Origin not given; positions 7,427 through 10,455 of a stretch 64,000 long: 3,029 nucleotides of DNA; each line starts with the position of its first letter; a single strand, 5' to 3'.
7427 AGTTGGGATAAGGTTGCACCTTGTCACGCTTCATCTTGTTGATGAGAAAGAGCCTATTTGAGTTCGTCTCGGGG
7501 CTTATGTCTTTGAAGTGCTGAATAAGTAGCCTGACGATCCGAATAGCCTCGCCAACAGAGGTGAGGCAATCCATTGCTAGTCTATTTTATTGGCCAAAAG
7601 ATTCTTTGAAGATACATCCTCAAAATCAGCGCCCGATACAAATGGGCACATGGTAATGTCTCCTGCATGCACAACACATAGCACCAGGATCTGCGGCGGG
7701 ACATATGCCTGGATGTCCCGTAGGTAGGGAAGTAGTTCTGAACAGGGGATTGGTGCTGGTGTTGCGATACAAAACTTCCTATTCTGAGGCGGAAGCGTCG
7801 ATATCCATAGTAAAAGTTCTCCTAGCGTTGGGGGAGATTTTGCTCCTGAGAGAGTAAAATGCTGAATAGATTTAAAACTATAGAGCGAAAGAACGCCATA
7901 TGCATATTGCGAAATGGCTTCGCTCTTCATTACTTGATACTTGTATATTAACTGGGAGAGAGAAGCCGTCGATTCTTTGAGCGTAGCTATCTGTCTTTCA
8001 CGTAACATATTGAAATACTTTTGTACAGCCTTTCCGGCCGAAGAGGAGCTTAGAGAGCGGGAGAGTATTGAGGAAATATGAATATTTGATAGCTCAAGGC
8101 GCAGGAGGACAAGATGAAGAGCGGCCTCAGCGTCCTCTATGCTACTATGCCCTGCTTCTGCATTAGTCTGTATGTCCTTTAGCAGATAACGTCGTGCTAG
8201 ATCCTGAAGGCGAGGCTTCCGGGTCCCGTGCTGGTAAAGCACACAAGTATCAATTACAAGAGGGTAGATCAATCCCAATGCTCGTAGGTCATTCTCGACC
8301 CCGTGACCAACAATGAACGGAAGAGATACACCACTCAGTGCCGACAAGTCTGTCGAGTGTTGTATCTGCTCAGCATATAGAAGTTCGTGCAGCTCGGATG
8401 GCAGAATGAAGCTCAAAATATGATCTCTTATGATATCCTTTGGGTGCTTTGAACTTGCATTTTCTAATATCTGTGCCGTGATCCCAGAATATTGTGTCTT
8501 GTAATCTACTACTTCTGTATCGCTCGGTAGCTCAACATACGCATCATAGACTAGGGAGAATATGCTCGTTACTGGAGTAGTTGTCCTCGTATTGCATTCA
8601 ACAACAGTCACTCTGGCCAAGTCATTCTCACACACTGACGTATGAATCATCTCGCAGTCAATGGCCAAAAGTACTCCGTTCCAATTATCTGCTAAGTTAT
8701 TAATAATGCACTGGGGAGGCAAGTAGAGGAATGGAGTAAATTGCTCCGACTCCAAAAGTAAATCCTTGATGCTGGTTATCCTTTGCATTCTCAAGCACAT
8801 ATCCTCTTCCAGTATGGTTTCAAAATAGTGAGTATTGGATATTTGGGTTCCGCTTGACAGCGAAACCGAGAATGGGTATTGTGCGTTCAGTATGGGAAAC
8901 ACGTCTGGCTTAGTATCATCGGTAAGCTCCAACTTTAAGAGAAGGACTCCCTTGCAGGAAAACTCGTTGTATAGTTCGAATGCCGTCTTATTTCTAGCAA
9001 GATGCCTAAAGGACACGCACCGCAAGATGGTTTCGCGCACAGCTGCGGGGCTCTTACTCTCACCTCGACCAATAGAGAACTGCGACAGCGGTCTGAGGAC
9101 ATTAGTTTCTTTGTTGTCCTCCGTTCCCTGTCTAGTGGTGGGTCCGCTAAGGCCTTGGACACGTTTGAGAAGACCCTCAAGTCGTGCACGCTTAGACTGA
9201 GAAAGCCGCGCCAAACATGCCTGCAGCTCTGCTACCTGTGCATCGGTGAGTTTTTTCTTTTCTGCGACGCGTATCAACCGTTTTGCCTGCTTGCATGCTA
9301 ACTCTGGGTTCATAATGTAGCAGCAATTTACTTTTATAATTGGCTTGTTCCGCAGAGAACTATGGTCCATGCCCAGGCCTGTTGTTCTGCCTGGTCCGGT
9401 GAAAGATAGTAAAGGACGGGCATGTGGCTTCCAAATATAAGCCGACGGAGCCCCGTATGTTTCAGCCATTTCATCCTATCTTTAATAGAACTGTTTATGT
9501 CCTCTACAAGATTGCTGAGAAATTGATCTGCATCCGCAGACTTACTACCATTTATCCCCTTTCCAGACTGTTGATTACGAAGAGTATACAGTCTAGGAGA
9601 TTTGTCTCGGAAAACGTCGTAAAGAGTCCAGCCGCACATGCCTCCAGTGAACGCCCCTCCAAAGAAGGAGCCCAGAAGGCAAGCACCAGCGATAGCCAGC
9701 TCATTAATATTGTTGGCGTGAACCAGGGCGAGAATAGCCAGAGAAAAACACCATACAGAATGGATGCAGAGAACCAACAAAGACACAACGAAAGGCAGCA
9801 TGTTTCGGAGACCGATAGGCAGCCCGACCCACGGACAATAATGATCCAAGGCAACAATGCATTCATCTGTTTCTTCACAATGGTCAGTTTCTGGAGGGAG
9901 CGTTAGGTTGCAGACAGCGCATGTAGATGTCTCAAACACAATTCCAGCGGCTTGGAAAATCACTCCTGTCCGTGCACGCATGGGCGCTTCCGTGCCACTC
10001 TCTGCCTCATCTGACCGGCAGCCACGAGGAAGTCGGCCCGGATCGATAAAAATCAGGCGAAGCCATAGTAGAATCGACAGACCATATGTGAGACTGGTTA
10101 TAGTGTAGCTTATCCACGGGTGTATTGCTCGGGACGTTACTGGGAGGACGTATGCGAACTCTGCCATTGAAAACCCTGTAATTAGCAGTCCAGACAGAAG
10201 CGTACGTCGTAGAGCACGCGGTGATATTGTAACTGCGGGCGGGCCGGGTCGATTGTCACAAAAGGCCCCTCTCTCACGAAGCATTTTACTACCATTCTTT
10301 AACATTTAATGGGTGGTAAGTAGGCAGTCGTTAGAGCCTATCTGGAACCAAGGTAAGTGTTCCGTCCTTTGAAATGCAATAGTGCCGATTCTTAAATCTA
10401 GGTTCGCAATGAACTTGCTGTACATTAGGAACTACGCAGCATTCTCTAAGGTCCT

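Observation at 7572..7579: Tandem same-strand genes separated by only 2 nt (exonuclease stop to lipase start)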

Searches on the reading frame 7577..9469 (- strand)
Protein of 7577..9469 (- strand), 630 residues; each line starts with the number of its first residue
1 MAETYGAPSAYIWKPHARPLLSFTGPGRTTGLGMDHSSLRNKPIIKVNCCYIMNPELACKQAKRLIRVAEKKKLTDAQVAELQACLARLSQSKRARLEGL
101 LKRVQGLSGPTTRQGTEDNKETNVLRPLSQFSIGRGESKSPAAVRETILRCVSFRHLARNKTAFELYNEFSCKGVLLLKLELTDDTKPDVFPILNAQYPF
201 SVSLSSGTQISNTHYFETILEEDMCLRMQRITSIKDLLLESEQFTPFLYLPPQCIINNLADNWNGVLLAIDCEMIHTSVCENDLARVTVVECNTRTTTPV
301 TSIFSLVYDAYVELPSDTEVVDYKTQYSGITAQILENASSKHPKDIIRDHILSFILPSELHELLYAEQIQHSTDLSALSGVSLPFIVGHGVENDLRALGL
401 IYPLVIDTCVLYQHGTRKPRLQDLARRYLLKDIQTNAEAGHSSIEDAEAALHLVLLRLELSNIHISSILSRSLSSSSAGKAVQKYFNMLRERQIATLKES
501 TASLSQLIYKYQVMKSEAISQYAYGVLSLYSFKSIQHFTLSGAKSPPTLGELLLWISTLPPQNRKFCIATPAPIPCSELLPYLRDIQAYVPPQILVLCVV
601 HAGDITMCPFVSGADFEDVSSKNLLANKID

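Call 7: search_protein_families(library=pfam, proteins=[window:7577-9469:-], max_evalue=0.01)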
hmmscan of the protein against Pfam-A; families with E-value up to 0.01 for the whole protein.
window:7577-9469:- (630 aa): 1 family
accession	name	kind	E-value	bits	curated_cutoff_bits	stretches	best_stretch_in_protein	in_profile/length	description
PF00929.31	RNase_T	-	1.5e-07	32.5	24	1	269-453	2-163/164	Exonuclease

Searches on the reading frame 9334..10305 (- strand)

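Call 7: search_protein_families(library=pfam, proteins=[window:9334-10305:-], max_evalue=0.01)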
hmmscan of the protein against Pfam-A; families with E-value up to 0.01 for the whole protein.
window:9334-10305:- (323 aa): 1 family
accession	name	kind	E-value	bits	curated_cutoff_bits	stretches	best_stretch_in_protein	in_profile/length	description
PF01529.25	DHHC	-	5.8e-19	68.9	28.7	1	125-234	4-123/133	DHHC palmitoyltransferase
